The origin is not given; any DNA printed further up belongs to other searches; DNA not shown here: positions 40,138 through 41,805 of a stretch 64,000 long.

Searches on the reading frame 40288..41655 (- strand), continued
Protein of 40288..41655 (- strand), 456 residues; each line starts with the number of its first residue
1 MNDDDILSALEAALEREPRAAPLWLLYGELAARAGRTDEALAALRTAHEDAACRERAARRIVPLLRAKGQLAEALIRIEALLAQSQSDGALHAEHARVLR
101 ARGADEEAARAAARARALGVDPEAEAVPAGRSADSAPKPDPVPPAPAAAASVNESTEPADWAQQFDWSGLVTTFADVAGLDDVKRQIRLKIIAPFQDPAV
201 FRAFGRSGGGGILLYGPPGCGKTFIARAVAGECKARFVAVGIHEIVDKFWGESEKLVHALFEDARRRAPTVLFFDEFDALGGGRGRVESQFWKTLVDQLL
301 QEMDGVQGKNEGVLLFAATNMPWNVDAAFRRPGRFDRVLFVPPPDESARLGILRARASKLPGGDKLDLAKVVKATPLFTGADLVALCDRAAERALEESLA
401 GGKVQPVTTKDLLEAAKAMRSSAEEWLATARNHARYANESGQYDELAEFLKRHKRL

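Call 24: search_solved_structures(query=window:40288-41655:-, max_evalue=1e-20, show_alignments=1)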
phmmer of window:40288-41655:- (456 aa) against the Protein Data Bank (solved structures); distinct sequences matched with E-value up to 1e-20: 266 (the best 60 are shown).
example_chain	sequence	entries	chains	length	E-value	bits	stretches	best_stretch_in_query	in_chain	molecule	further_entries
5c18_A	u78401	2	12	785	6e-105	355.1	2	172-418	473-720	Transitional endoplasmic reticulum ATPase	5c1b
7wub_C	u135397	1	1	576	1.7e-103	350.2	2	172-400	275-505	Transitional endoplasmic reticulum ATPase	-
7wub_D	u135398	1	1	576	1.9e-103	350.1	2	172-400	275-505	Transitional endoplasmic reticulum ATPase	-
1r7r_A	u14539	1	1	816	2.3e-103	349.8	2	172-400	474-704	Transitional endoplasmic reticulum ATPase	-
7rlj_A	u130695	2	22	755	2.4e-103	349.8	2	172-400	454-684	Transitional endoplasmic reticulum ATPase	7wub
7rl9_A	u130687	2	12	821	2.4e-103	349.8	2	172-400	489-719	Transitional endoplasmic reticulum ATPase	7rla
8yka_A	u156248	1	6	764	2.5e-103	349.7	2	172-400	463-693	Transitional endoplasmic reticulum ATPase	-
7rlh_A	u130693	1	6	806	2.5e-103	349.7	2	172-400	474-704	Transitional endoplasmic reticulum ATPase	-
7y4w_A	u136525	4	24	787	2.7e-103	349.6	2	172-400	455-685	Transitional endoplasmic reticulum ATPase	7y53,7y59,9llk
7rlg_A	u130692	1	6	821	2.7e-103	349.6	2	172-400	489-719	Transitional endoplasmic reticulum ATPase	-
5c19_A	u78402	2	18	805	2.9e-103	349.5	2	172-400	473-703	Transitional endoplasmic reticulum ATPase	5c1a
7bp8_A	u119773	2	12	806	3e-103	349.5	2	172-400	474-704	Transitional endoplasmic reticulum ATPase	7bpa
7bp9_A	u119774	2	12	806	3e-103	349.5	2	172-400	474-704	Transitional endoplasmic reticulum ATPase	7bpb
7l5w_A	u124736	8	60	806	3e-103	349.5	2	172-400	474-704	Transitional endoplasmic reticulum ATPase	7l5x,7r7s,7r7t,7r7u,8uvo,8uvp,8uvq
10qq_A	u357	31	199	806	3e-103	349.5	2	172-400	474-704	Transitional endoplasmic reticulum ATPase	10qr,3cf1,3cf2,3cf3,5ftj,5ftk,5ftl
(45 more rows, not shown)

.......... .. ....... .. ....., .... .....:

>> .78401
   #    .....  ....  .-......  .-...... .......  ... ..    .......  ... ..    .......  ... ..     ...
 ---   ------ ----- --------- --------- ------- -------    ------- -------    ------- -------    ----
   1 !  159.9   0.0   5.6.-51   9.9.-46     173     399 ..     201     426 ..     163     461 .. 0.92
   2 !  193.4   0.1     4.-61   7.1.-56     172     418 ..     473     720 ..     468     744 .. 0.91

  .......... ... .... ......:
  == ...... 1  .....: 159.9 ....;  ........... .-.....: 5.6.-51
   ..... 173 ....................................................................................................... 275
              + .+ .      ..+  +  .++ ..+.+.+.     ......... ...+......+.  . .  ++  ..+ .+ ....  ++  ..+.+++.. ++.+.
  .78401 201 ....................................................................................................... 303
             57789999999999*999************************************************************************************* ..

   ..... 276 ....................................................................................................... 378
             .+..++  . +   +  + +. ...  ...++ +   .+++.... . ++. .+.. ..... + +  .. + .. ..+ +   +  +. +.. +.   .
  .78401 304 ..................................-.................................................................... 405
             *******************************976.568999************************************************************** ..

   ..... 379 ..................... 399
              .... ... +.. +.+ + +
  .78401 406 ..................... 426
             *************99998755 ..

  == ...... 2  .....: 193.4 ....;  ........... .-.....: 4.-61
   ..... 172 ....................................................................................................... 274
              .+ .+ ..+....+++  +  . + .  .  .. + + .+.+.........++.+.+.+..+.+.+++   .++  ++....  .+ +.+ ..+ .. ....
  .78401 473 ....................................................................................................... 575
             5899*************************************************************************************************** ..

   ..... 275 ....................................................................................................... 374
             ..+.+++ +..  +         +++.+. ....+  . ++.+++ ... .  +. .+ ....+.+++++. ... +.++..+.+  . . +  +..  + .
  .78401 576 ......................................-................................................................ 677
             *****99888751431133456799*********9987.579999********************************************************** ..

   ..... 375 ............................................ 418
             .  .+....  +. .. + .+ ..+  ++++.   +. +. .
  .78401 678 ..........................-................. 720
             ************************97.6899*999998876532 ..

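Call 41: search_protein_families(library=pfam, proteins=[L029:10912-11394:+, L034:10968-11429:+, L040:1685-2146:+, L029:11394-12320:+, L034:11436-12362:+, L030:10992-12260:+, L047:10849-12114:+, L016:8605-9087:+, L012:8416-9063:+], max_evalue=0.01)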
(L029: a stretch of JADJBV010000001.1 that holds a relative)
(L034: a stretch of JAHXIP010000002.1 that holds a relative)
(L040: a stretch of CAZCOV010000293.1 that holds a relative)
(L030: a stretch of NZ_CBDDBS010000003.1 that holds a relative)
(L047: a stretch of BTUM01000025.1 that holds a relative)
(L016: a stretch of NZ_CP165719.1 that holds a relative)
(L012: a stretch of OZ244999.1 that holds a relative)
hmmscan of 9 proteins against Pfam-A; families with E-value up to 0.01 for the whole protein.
L029:10912-11394:+ (161 aa): 0 families

L034:10968-11429:+ (154 aa): 0 families

L040:1685-2146:+ (154 aa): 0 families

L029:11394-12320:+ (309 aa): 18 families
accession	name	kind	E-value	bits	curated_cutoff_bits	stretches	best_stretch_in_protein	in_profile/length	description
PF14559.12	TPR_19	-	3.4e-20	72.6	25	3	93-147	8-62/68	Tetratricopeptide repeat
PF13414.12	TPR_11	-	1.3e-17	63.6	26.8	2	118-152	2-36/42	TPR repeat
PF07719.23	TPR_2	-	2.4e-17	62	27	1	113-143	4-34/34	Tetratricopeptide repeat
PF13431.12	TPR_17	-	2.4e-15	55.9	24.4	0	99-130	2-33/34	Tetratricopeptide repeat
PF13428.12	TPR_14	-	4.7e-15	55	23.5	2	116-153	7-44/44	Tetratricopeptide repeat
PF13181.12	TPR_8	-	1.9e-12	46.7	25.7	1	113-142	4-33/34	Tetratricopeptide repeat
PF13432.12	TPR_16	-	1.6e-11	44.8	32.7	2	149-197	2-50/65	Tetratricopeptide repeat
PF00515.34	TPR_1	-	5.8e-11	42.2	27.8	0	78-107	3-32/34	Tetratricopeptide repeat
PF13424.12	TPR_12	-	2.4e-10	40.9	30.1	1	146-207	12-74/77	Tetratricopeptide repeat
PF23914.1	TPR_CcmH_CycH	-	4.2e-08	33.6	42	1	106-200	46-143/158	Cytochrome c-type biogenesis protein H TPR domain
PF12895.13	ANAPC3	-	9.6e-08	32.6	27.2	0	158-220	3-64/82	Anaphase-promoting complex, cyclosome, subunit 3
PF13176.12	TPR_7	-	9.2e-07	28.9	27.9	0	115-144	4-35/36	Tetratricopeptide repeat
PF13174.12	TPR_6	-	1.4e-06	29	26.3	0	116-142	6-32/33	Tetratricopeptide repeat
PF09613.16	HrpB1_HrpK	-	0.00022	21.3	29.3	0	6-54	42-91/126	Bacterial type III secretion protein (HrpB1_HrpK)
PF07721.20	TPR_4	-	0.0014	19.5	27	1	115-134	6-25/26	Tetratricopeptide repeat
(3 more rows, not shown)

L034:11436-12362:+ (309 aa): 20 families
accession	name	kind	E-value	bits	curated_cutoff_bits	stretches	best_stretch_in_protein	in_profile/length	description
PF14559.12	TPR_19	-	1.4e-19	70.6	25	3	127-172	11-56/68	Tetratricopeptide repeat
PF07719.23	TPR_2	-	1.1e-18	66.2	27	1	77-106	5-34/34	Tetratricopeptide repeat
PF13428.12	TPR_14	-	1.4e-17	62.9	23.5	3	77-116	5-44/44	Tetratricopeptide repeat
PF13432.12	TPR_16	-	2e-16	60.6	32.7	1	9-59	1-51/65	Tetratricopeptide repeat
PF13414.12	TPR_11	-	3.5e-14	52.7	26.8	0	17-44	6-33/42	TPR repeat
PF13181.12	TPR_8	-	2.9e-11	43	25.7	0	109-140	3-34/34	Tetratricopeptide repeat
PF13431.12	TPR_17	-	1.2e-10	41.2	24.4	1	130-162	2-34/34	Tetratricopeptide repeat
PF00515.34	TPR_1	-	1.9e-10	40.6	27.8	0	181-208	7-34/34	Tetratricopeptide repeat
PF13424.12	TPR_12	-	4.7e-08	33.5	30.1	1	76-137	6-75/77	Tetratricopeptide repeat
PF23914.1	TPR_CcmH_CycH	-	1e-07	32.4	42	1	101-168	44-110/158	Cytochrome c-type biogenesis protein H TPR domain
PF25060.1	ARM_TT21_2nd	-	2.5e-06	27.6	27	0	105-197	17-112/270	Tetratricopeptide repeat protein 21 second ARM domain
PF13176.12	TPR_7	-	3.2e-06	27.2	27.9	0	79-107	5-33/36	Tetratricopeptide repeat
PF13371.12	TPR_9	-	4.8e-06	26.9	35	1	82-143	4-65/73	Tetratricopeptide repeat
PF24575.1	TPR_Slam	-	8.5e-06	26.6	35.2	0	11-60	53-102/104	Surface lipoprotein assembly modifier, N-terminal TPR repeats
PF13429.12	TPR_15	-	0.00017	21.5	26.2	0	76-175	11-111/280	Tetratricopeptide repeat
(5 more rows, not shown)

L030:10992-12260:+ (423 aa): 15 families
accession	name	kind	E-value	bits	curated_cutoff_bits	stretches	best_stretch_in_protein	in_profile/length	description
PF07719.23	TPR_2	-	4.4e-20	70.5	27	1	174-204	4-34/34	Tetratricopeptide repeat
PF13432.12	TPR_16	-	5.1e-18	65.6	32.7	2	143-204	3-64/65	Tetratricopeptide repeat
PF14559.12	TPR_19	-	5.5e-18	65.5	25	1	113-170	1-58/68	Tetratricopeptide repeat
PF00515.34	TPR_1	-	2.3e-12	46.6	27.8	1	174-204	4-34/34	Tetratricopeptide repeat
PF13371.12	TPR_9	-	5.5e-11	42.8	35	1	111-170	3-62/73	Tetratricopeptide repeat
PF23914.1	TPR_CcmH_CycH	-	7.1e-11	42.6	42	2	24-128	39-146/158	Cytochrome c-type biogenesis protein H TPR domain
PF13431.12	TPR_17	-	7.1e-11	41.9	24.4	1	127-158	3-34/34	Tetratricopeptide repeat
PF13428.12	TPR_14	-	3.2e-10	40.1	23.5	0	4-42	4-42/44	Tetratricopeptide repeat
PF13414.12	TPR_11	-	1.6e-09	37.7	26.8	0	184-204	7-27/42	TPR repeat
PF13181.12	TPR_8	-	2.8e-08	33.7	25.7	1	175-204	5-34/34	Tetratricopeptide repeat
PF12895.13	ANAPC3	-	6.1e-08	33.3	27.2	1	23-92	11-79/82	Anaphase-promoting complex, cyclosome, subunit 3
PF13424.12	TPR_12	-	3.7e-06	27.5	30.1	0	154-200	20-74/77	Tetratricopeptide repeat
PF24575.1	TPR_Slam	-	2.7e-05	25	35.2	0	49-90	61-102/104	Surface lipoprotein assembly modifier, N-terminal TPR repeats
PF25063.1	ARM_TT21_C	-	0.00015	22.1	35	0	74-156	98-183/209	Tetratricopeptide repeat protein 21 C-terminal ARM domain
PF09613.16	HrpB1_HrpK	-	0.0014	18.7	29.3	0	147-209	22-83/126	Bacterial type III secretion protein (HrpB1_HrpK)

L047:10849-12114:+ (422 aa): 24 families
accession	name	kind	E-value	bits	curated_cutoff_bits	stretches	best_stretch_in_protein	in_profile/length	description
PF07719.23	TPR_2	-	1.2e-33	112.8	27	4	37-69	1-33/34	Tetratricopeptide repeat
PF13432.12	TPR_16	-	5.5e-25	87.9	32.7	3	8-69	2-63/65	Tetratricopeptide repeat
PF00515.34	TPR_1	-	4.1e-24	83.8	27.8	3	174-203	2-31/34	Tetratricopeptide repeat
PF14559.12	TPR_19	-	1e-23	83.9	25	3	52-111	6-65/68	Tetratricopeptide repeat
PF13431.12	TPR_17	-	1.3e-21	75.4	24.4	1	61-92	3-34/34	Tetratricopeptide repeat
PF13428.12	TPR_14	-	2.3e-17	62.2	23.5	1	73-112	3-42/44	Tetratricopeptide repeat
PF23914.1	TPR_CcmH_CycH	-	3.4e-17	63.2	42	2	88-201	33-149/158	Cytochrome c-type biogenesis protein H TPR domain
PF13181.12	TPR_8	-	7e-17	60.5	25.7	0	73-104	3-34/34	Tetratricopeptide repeat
PF13414.12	TPR_11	-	1.6e-15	56.9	26.8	1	51-82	8-39/42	TPR repeat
PF12895.13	ANAPC3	-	1.2e-14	54.8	27.2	2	16-96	2-81/82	Anaphase-promoting complex, cyclosome, subunit 3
PF13371.12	TPR_9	-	1.4e-10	41.4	35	1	117-175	7-65/73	Tetratricopeptide repeat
PF13424.12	TPR_12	-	4e-09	37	30.1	1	152-203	16-75/77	Tetratricopeptide repeat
PF14561.12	TPR_20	-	6.8e-09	36.4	25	1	160-215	9-66/90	Tetratricopeptide repeat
PF04733.20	Coatomer_E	-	8.8e-09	35.6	21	1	143-201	205-263/290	Coatomer epsilon subunit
PF13176.12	TPR_7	-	3.4e-06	27.2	27.9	0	73-106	1-34/36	Tetratricopeptide repeat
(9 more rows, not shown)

L016:8605-9087:+ (161 aa): 0 families

L012:8416-9063:+ (216 aa): 0 families

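Call 52: search_protein_families(library=padloc, proteins=[L162:12285-13292:-, L162:13417-14280:+, L162:14149-15996:-, L162:16178-18274:-, L162:18287-19600:-, L162:19597-21279:-], max_evalue=0.001)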
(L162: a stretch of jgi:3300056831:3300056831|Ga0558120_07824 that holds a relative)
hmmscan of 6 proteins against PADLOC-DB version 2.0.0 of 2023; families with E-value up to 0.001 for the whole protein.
L162:12285-13292:- (336 aa): 1 family
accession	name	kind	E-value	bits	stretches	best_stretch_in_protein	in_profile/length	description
PDLC04689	PDC-M51A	-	1.8e-75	252.3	1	12-308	116-416/420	-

L162:13417-14280:+ (288 aa): 0 families

L162:14149-15996:- (616 aa): 0 families

L162:16178-18274:- (699 aa): 71 families (the best 25 are shown)
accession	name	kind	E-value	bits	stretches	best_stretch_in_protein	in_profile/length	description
PDLC02503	BrxHI|BrxHII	-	3.2e-276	916.1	1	3-641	3-641/698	BrxHI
PDLC02501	BrxHI|BrxHII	-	3.3e-142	473.5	1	5-605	4-608/925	BrxHI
PDLC03960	SngC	-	2.7e-113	378.2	1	3-603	4-630/720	-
PDLC02897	DpdJ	-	1.5e-41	140.3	1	29-393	104-502/1570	DpdJ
PDLC02864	DpdF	-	1.9e-28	97.6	1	13-359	11-344/610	DpdF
PDLC02861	DpdF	-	6.7e-23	78.8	2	221-357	210-347/611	DpdF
PDLC02896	DpdJ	-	9.3e-23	77.9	2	113-219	328-437/1487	DpdJ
PDLC02870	DpdF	-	1.4e-21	74.6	1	17-361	6-339/534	DpdF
PDLC03928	PsyrT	-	2.2e-19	67.2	1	13-359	13-351/689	-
PDLC01761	Cas3b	-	6.3e-18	62.8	2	153-349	357-541/705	-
PDLC00035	DruE3|DruE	-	8e-16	54.9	2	288-344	1049-1105/1460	SNF2 family N-terminal domain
PDLC00037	DruE3|DruE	-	2e-15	53.7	2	285-345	1043-1103/2055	SNF2 family N-terminal domain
PDLC00036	DruE3|DruE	-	3.4e-15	52.2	2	288-345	1039-1096/2023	SNF2 family N-terminal domain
PDLC02865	DpdF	-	4.1e-14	49.1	1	14-350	749-1078/1499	DpdF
PDLC01767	Cas3e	-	6.4e-14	49.4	1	151-347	328-523/680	-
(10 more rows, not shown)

L162:18287-19600:- (438 aa): 2 families
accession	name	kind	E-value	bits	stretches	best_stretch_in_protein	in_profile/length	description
PDLC02494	BrxD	-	3.1e-201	667.2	1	2-437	3-438/440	BrxD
PDLC03959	SngB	-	5.4e-32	109.4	1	2-406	5-411/439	-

L162:19597-21279:- (560 aa): 4 families
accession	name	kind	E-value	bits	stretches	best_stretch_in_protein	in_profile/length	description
PDLC02565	PglZ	-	4.5e-157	522.9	1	4-555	350-908/910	PglZ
PDLC02543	PglZ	-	2e-24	83.7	1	29-393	372-747/943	PglZ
PDLC02561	PglZ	-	8.4e-06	22.2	0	283-396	602-718/840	PglZ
PDLC02558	PglZ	-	0.00033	17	0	139-394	400-662/666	PglZ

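Call 61: search_protein_families(library=padloc, alignment_id=A3, max_evalue=0.00001)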
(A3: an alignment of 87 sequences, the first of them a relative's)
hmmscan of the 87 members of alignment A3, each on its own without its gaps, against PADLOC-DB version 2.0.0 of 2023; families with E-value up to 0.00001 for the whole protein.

A. member 1, L001:24-1379:+ (452 aa): 0 families

B. families by the number of members that match (of 87 scanned): 49 families (the first 25 are shown)
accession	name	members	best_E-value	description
PDLC04042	PD-T4-6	1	6.5e-79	-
PDLC04053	PD-T4-6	1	2.8e-74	-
PDLC04043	PD-T4-6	1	6.1e-70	-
PDLC04061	PD-T4-6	1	1.6e-68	-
PDLC04060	PD-T4-6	1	1.1e-67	-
PDLC04039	PD-T4-6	1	4.2e-65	-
PDLC04047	PD-T4-6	1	1.7e-61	-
PDLC04054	PD-T4-6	1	5.1e-58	-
PDLC04057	PD-T4-6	1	4e-57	-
PDLC04138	mad6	1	5.4e-56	mads_6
PDLC04041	PD-T4-6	1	5.5e-56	-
PDLC04064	PD-T4-6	1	2.5e-55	-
PDLC04048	PD-T4-6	1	5.4e-54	-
PDLC04052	PD-T4-6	1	2.6e-53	-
PDLC04040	PD-T4-6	1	2e-52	-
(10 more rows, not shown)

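Call 72: predict_structure(alignment_id=A2)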
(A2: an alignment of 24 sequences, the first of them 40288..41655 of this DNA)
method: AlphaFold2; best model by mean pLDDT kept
length: 456 residues; sequences in the alignment: 24
mean_pLDDT: 79.9   pTM: 0.51
mean pLDDT of the five models: 79.9, 78.3, 77.4, 75.4, 73.9
residues with pLDDT >= 90: 182; 70-90: 174; 50-70: 44; < 50: 56
segments of 3 or more residues with pLDDT < 50: 127-157, 161-169, 323-337
pLDDT, mean of each block of 10 residues (from residue 1): 84 93 96 94 96 95 96 95 94 97 94 96 65 37 40 43 46 82 85 85 79 78 87 87 75 78 86 81 56 73 67 79 45 45 91 95 95 93 91 91 94 93 81 73 78 65
secondary structure, 60 per line:
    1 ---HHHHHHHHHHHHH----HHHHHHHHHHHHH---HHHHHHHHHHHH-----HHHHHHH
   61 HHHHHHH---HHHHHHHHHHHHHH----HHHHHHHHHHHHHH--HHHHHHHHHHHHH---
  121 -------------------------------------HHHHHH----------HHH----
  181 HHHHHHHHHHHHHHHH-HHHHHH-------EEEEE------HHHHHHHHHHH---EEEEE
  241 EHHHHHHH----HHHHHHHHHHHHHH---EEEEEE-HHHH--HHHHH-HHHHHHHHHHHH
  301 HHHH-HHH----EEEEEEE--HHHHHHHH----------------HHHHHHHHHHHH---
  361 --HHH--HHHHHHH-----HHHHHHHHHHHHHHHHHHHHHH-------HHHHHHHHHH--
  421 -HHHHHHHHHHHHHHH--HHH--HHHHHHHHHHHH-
elements in order: H4-16 H21-33 H37-48 H54-67 H71-84 H89-102 H105-117 H158-163 H181-196 H198-203 E211-215 H222-232 E236-241 H242-248 H253-266 E270-275 H277-280 H283-287 H289-304 E313-319 H322-329 H346-357 H368-374 H380-401 H409-418 H422-436 H444-455

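Call 76: fold_search(model_id=the predicted structure, library=pdb)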
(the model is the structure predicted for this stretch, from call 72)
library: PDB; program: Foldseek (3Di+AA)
matches with E <= 10: 1856; with E <= 0.001: 1047
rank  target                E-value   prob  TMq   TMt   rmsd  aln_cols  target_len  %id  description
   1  5c18_F                6.4e-13  1.00  0.32  0.21  16.6       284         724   37  p97-delta709-728 in complex with ATP-gamma-S (released 2016-01-13)
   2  5c18_A                1.4e-12  1.00  0.32  0.21  15.7       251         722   39  p97-delta709-728 in complex with ATP-gamma-S (released 2016-01-13)
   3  7lmz_C                1.4e-12  1.00  0.31  0.20  16.1       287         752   35  Cryo-EM structure of human p97 in complex with Npl4/Ufd1 and Ub6 (Class 1) (released 2021-09-15)
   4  5c18_E                2.0e-12  1.00  0.32  0.21  16.2       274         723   37  p97-delta709-728 in complex with ATP-gamma-S (released 2016-01-13)
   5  9yp6_A                2.0e-12  1.00  0.31  0.20  17.2       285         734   36  Structure of human VCP/p97 hexamer bound to ADP and UTE-156 (released 2026-03-18)
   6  8vku_A                2.2e-12  1.00  0.30  0.48  16.4       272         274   36  Structure of VCP in complex with an ATPase activator (D2 domains only, hexameric form) (released 2024-06-19)
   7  5c1a_A                2.3e-12  1.00  0.32  0.20  16.5       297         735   35  p97-N750D/R753D/M757D/Q760D in complex with ATP-gamma-S (released 2016-01-13)
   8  5c18_B                2.8e-12  1.00  0.32  0.21  16.5       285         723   36  p97-delta709-728 in complex with ATP-gamma-S (released 2016-01-13)
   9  7jy5_A                3.1e-12  1.00  0.30  0.19  15.5       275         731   36  Structure of human p97 in complex with ATPgammaS and Npl4/Ufd1 (masked around p97) (released 2021-01-20)
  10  9ox9_E                3.4e-12  1.00  0.30  0.26  16.4       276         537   36  Cryo-EM structure of S. Mansoni p97 bound to CB-5083 (released 2025-08-13)
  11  5c1a_K                3.7e-12  1.00  0.32  0.20  16.4       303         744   34  p97-N750D/R753D/M757D/Q760D in complex with ATP-gamma-S (released 2016-01-13)
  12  8das_F                3.7e-12  1.00  0.30  0.26  16.9       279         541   37  Saccharomyces cerevisiae Ufd1/Npl4/Cdc48 complex bound to two ubiquitin moieties in presence of SUMO-ubiquitin(K48poly (released 2022-11-30)
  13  9ox9_D                3.9e-12  1.00  0.30  0.26  16.7       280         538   36  Cryo-EM structure of S. Mansoni p97 bound to CB-5083 (released 2025-08-13)
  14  7y4w_A                3.9e-12  1.00  0.32  0.20  16.6       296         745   34  The cryo-EM structure of human ERAD retro-translocation complex (released 2023-10-18)
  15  8das_C                3.9e-12  1.00  0.30  0.19  16.8       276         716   37  Saccharomyces cerevisiae Ufd1/Npl4/Cdc48 complex bound to two ubiquitin moieties in presence of SUMO-ubiquitin(K48poly (released 2022-11-30)
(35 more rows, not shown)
